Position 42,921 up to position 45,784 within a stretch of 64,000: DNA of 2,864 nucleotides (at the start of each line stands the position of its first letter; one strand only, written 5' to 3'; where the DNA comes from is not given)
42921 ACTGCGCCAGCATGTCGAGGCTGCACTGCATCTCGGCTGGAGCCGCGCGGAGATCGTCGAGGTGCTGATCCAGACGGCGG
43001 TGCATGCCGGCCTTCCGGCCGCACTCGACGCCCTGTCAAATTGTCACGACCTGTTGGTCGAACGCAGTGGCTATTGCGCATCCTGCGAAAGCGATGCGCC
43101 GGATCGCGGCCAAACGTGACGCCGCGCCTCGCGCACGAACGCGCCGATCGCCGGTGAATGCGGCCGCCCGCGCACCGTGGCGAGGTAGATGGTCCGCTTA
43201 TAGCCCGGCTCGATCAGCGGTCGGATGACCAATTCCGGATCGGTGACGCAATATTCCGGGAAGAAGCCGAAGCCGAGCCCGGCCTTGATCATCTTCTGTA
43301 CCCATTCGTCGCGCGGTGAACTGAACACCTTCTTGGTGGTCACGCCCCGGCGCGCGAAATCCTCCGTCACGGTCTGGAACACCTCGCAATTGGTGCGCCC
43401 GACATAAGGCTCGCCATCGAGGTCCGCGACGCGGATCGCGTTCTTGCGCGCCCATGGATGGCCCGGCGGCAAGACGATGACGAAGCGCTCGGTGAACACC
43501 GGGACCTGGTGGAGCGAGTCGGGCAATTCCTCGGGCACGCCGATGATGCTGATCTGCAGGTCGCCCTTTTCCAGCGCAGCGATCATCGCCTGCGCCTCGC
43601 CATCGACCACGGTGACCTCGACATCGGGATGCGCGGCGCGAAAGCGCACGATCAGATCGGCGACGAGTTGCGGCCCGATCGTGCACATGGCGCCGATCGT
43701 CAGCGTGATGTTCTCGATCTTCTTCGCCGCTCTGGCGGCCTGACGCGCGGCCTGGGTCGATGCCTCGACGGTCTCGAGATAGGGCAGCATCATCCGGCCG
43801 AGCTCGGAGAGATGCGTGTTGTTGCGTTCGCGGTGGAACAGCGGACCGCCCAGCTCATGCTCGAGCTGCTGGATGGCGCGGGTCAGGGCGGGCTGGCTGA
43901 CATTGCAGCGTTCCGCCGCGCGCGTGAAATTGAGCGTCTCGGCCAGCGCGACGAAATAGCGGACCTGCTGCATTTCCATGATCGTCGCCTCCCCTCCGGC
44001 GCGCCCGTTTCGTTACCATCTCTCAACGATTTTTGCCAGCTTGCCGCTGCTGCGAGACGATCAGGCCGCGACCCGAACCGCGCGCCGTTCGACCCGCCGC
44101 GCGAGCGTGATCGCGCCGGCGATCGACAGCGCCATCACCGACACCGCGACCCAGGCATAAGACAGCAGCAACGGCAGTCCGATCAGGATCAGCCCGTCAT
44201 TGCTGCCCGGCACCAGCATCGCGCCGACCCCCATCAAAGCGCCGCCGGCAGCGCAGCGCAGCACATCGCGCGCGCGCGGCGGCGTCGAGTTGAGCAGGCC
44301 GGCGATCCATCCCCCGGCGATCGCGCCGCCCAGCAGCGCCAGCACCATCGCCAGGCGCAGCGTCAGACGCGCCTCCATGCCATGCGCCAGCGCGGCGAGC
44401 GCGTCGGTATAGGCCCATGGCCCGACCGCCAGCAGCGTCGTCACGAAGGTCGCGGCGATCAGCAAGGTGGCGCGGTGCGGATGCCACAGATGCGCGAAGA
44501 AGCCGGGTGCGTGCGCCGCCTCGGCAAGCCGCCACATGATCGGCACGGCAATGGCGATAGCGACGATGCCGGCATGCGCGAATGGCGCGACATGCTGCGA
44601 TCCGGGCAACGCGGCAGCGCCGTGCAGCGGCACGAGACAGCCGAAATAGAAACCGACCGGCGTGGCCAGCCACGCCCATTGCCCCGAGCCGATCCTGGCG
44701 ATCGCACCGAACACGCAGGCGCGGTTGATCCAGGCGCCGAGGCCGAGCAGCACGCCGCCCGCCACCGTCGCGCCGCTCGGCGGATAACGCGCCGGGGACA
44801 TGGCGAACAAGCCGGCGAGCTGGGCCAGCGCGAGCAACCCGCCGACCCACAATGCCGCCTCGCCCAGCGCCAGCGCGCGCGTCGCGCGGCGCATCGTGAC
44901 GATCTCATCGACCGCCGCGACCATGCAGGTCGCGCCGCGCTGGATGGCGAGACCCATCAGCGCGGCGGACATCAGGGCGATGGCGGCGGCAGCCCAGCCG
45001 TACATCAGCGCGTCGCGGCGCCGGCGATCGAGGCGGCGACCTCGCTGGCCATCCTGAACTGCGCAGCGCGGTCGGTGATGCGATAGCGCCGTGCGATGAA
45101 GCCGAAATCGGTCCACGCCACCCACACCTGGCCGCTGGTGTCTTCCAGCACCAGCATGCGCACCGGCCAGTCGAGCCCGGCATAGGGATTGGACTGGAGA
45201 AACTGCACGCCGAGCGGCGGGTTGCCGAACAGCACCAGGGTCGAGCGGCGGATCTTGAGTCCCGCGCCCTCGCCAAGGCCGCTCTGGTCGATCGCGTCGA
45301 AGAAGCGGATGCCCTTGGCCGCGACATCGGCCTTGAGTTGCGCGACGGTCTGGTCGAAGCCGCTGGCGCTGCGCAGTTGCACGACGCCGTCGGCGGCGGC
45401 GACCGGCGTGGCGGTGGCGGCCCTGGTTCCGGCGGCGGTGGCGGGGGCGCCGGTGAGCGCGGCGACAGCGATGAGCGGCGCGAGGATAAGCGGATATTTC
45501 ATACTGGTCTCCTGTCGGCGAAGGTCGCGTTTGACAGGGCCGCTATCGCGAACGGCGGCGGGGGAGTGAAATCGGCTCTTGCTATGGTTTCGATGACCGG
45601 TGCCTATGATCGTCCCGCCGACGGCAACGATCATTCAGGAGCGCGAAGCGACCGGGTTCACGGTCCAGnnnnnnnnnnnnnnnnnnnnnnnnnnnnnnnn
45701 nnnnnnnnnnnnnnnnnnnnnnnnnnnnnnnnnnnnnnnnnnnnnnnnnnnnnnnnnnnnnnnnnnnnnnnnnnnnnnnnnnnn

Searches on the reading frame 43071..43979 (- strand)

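Call 3: search_protein_families(library=pfam, proteins=[window:43071-43979:-], max_evalue=0.01)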
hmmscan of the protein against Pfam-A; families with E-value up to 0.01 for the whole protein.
window:43071-43979:- (302 aa): 2 families
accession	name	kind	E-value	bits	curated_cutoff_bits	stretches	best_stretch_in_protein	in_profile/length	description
PF03466.25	LysR_substrate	-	8.7e-45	153.1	28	1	92-288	7-207/209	LysR substrate binding domain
PF00126.33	HTH_1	-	9.5e-22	77.2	26.6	1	4-62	2-60/60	Bacterial regulatory helix-turn-helix protein, lysR family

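Call 4: search_protein_families(library=ncbifam, proteins=[window:43071-43979:-], max_evalue=0.01)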
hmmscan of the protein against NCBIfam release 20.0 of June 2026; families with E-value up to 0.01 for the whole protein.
window:43071-43979:- (302 aa): 54 families (the best 25 are shown)
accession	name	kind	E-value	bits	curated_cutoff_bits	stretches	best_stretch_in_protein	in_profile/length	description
TIGR03339.1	phn_lysR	subfamily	1.8e-39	135.7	341.1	1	5-282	1-276/279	aminoethylphosphonate catabolism associated LysR family transcriptional regulator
NF053705.1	TransRegGltCGpos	equivalog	7.4e-38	130.5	350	1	1-278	1-282/300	glutamate biosynthesis transcriptional regulator GltC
NF045775.1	acetoin_reg_AlsR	exception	2.8e-37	128.8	430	1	1-244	1-246/290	acetoin biosynthesis transcriptional regulator AlsR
NF040786.1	LysR_Sec_metab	equivalog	3.8e-37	127.9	250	1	1-285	1-294/298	selenium metabolism-associated LysR family transcriptional regulator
NF007385.0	PRK09906.1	equivalog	1.2e-36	126.4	356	1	1-255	1-258/296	DNA-binding transcriptional regulator HcaR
NF008416.0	PRK11242.1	equivalog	9.2e-35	120.4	277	1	1-288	1-290/300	transcriptional regulator CynR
NF047520.1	trans_act_CidR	equivalog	7.2e-34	117.3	415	1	1-245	1-245/292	cidABC operon transcriptional activator CidR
NF008361.0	PRK11151.1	equivalog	8.9e-34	117.1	329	1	1-276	1-277/305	DNA-binding transcriptional regulator OxyR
NF008722.0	PRK11716.1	equivalog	8.1e-31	107.1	246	1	1-247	1-248/293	HTH-type transcriptional activator IlvY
TIGR02424.1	TF_pcaQ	equivalog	4.3e-29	101.4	303.8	1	5-204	7-207/300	pca operon transcription factor PcaQ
NF007439.0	PRK09986.1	equivalog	5.2e-28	98.3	290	1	2-255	8-266/296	LysR family transcriptional regulator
NF047711.1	PutUtilRegPtrR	equivalog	1.3e-27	96.7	400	1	1-237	1-231/283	putrescine utilization regulator PtrR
NF045990.1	TransRegCbbRRhodb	equivalog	9.8e-26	90.5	450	1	3-249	8-255/304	LysR family regulator CbbR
NF009326.0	PRK12681.1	equivalog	4e-23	82.4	436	1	1-244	1-247/324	HTH-type transcriptional regulator CysB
NF009327.0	PRK12684.1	subfamily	1.5e-22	80.2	402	1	1-240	1-243/313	CysB family HTH-type transcriptional regulator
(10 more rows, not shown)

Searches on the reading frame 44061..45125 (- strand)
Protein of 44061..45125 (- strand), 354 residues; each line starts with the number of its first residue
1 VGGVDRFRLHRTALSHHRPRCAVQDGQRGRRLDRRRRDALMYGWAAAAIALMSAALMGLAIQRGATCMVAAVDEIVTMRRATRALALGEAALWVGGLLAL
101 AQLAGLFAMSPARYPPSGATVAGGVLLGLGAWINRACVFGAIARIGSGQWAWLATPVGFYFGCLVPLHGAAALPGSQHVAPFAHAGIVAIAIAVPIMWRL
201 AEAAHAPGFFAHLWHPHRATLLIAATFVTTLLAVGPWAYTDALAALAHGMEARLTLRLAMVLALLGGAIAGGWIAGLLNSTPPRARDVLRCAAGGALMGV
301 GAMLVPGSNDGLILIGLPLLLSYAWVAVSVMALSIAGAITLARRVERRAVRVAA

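Call 3: search_protein_families(library=pfam, proteins=[window:44061-45125:-], max_evalue=0.01)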
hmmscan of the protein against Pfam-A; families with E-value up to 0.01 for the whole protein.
window:44061-45125:- (354 aa): 1 family
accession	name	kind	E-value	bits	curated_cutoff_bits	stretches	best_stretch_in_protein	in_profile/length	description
PF04143.19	Sulf_transp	-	4e-24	86.2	27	1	63-333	1-306/310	Sulphur transport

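Call 4: search_protein_families(library=ncbifam, proteins=[window:44061-45125:-], max_evalue=0.01)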
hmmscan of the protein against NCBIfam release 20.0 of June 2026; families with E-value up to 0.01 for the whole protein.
window:44061-45125:- (354 aa): 3 families
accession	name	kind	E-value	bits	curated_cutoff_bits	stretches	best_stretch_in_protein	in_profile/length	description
NF052577.1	ThSTportTsuASprch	equivalog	3.3e-07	30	400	2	51-155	6-110/330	thiosulfate transporter TsuA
NF033796.1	selen_YedE_FdhT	exception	4.8e-07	29.3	350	1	47-163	216-329/387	selenium metabolism membrane protein YedE/FdhT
NF041049.1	thio_trans_TsuA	exception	0.003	16.7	645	0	50-154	7-111/348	thiosulfate utilization transporter TsuA/YeeE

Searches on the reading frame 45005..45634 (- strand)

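Call 3: search_protein_families(library=pfam, proteins=[window:45005-45634:-], max_evalue=0.01)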
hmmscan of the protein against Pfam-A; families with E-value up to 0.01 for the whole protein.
window:45005-45634:- (209 aa): 1 family
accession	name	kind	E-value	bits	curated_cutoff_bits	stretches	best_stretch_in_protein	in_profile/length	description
PF03625.19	DUF302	-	3.5e-13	49.7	23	1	119-176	6-62/63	Domain of unknown function DUF302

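Call 4: search_protein_families(library=ncbifam, proteins=[window:45005-45634:-], max_evalue=0.01)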
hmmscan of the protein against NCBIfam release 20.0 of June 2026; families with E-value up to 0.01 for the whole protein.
window:45005-45634:- (209 aa): 1 family
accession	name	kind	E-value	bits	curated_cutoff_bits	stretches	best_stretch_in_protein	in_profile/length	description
NF002454.0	PRK01636.1-2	equivalog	3.3e-14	52.9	312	1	81-186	140-245/270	fluoride efflux transporter CrcB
